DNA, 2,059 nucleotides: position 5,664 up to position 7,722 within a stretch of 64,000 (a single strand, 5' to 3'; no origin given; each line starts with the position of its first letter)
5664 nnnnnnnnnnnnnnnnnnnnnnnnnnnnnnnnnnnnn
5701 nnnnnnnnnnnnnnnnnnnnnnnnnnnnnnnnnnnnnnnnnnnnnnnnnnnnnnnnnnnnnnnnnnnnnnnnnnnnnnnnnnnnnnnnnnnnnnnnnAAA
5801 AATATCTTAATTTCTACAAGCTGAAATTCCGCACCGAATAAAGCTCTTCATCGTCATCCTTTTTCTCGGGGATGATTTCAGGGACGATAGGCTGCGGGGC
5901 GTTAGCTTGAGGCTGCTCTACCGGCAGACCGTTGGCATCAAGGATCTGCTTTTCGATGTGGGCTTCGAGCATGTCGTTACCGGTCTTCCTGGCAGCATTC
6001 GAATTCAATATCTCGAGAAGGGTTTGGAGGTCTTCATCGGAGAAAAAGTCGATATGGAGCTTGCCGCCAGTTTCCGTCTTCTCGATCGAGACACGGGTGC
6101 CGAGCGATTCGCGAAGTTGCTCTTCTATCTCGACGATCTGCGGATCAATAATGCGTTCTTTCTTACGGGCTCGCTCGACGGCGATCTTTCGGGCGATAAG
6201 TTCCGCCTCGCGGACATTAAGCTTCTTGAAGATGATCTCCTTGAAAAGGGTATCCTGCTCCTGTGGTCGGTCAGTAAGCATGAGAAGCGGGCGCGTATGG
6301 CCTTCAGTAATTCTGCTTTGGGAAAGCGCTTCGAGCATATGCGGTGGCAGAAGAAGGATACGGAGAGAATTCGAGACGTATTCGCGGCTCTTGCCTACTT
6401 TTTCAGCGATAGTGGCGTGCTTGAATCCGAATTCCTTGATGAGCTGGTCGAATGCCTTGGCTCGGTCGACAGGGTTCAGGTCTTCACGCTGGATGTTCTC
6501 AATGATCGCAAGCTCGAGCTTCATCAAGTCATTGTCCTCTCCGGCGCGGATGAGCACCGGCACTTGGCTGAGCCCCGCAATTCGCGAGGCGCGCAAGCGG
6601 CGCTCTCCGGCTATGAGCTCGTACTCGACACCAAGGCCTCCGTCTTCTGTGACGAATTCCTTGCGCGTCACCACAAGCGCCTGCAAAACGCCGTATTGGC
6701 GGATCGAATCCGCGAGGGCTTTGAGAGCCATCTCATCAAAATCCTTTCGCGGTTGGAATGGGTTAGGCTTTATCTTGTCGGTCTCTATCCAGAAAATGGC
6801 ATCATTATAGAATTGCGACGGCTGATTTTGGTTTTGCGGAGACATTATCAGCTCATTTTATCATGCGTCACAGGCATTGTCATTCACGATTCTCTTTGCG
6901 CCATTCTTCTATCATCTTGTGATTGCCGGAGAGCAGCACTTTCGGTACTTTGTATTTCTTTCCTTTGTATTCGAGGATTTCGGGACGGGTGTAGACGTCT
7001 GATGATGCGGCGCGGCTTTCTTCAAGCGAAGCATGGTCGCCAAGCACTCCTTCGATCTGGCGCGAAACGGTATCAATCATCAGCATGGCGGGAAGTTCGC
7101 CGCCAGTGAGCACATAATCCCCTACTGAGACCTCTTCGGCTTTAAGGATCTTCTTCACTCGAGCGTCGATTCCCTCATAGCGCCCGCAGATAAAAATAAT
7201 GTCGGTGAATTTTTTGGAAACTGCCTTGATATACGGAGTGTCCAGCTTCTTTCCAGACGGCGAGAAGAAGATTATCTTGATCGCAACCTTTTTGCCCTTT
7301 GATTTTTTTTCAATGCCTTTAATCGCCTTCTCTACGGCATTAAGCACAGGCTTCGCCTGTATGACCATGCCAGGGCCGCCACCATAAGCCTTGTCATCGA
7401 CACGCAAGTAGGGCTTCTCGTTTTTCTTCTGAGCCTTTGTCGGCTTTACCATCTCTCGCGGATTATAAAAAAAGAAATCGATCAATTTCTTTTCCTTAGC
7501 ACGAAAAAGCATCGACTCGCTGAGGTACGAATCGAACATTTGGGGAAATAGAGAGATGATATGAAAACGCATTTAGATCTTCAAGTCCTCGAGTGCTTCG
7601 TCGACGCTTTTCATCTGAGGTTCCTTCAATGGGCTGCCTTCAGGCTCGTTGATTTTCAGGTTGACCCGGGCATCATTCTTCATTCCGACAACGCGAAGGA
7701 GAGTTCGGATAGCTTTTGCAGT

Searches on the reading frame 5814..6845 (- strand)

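Call 30: search_protein_families(library=pfam, proteins=[window:5814-6845:-], max_evalue=0.00001)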
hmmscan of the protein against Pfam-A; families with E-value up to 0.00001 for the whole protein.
window:5814-6845:- (343 aa): 3 families
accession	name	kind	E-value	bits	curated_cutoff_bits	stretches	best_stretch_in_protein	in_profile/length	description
PF17762.8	HTH_ParB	-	2.8e-29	101.7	22.6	1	121-221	1-100/102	ParB HTH domain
PF02195.25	ParB_N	-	1.9e-25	89.2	26.3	1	20-119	6-95/95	ParB N-terminal domain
PF23552.2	ParB_C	-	2.8e-10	39.9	23.8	1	234-280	2-49/50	ParB dimerisation domain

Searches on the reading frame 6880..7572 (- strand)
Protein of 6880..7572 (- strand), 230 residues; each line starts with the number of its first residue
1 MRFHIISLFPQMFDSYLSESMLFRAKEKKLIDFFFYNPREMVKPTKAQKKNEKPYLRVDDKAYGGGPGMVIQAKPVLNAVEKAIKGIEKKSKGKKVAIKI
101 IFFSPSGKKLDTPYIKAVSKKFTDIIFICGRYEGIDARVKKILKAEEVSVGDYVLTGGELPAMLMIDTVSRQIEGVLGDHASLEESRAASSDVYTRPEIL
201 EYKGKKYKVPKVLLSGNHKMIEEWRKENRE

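Call 30: search_protein_families(library=pfam, proteins=[window:6880-7572:-], max_evalue=0.00001)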
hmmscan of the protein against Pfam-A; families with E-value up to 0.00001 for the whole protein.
window:6880-7572:- (230 aa): 1 family
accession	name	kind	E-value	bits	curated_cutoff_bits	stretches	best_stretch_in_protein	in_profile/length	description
PF01746.26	tRNA_m1G_MT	-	1.1e-35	123.6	27.3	1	57-228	27-185/195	tRNA (Guanine-1)-methyltransferase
